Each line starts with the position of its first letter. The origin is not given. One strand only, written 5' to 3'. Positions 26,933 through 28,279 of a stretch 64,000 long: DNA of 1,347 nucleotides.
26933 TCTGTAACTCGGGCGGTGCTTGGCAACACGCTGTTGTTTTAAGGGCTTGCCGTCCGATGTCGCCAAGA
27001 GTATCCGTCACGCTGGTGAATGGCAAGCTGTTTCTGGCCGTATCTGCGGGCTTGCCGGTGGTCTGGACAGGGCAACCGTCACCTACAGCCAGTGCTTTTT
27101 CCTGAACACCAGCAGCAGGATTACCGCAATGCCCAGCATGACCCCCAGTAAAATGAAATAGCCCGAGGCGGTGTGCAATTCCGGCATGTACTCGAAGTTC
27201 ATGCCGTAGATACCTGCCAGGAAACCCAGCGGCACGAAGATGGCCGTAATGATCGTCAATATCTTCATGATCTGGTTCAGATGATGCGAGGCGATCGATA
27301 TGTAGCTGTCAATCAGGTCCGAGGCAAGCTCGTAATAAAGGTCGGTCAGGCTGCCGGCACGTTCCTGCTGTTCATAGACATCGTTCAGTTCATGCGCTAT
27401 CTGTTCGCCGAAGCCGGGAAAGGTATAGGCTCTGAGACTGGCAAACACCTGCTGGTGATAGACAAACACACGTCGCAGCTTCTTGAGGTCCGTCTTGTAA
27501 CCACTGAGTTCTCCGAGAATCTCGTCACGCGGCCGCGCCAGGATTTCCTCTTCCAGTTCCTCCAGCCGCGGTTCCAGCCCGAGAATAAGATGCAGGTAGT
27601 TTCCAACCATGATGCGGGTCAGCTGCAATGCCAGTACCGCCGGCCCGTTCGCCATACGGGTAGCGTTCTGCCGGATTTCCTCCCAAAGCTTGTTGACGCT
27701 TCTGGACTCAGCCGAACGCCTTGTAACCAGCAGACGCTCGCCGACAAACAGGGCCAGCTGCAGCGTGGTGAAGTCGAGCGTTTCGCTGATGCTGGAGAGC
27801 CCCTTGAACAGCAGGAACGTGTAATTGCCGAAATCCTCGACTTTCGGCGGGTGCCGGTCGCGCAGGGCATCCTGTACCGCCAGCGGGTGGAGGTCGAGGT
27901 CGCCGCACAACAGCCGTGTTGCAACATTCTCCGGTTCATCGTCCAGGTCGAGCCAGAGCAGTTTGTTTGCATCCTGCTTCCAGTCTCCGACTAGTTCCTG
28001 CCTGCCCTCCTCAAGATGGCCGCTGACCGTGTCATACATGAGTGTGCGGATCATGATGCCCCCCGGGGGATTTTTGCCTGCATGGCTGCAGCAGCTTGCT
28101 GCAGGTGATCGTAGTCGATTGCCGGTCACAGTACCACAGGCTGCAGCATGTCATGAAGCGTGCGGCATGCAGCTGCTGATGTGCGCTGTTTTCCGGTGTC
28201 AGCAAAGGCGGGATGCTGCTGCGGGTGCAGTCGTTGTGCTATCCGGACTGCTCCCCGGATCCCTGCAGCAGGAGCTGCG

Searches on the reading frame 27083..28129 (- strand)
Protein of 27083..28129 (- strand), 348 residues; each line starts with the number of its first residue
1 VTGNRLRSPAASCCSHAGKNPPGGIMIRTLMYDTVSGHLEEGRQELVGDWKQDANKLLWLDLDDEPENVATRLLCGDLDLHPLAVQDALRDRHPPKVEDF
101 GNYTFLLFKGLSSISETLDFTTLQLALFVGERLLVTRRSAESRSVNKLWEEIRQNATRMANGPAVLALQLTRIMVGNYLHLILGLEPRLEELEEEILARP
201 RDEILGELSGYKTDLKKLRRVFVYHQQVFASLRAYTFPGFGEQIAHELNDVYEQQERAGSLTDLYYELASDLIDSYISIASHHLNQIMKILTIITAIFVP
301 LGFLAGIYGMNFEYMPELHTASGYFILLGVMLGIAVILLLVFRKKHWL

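Call 48: search_protein_families(library=pfam, proteins=[window:27083-28129:-])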
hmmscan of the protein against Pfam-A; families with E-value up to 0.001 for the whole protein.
window:27083-28129:- (348 aa): 1 family
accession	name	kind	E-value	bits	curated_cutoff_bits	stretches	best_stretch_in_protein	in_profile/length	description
PF01544.23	CorA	-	6e-64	216.6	27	1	56-344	3-292/292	CorA-like Mg2+ transporter protein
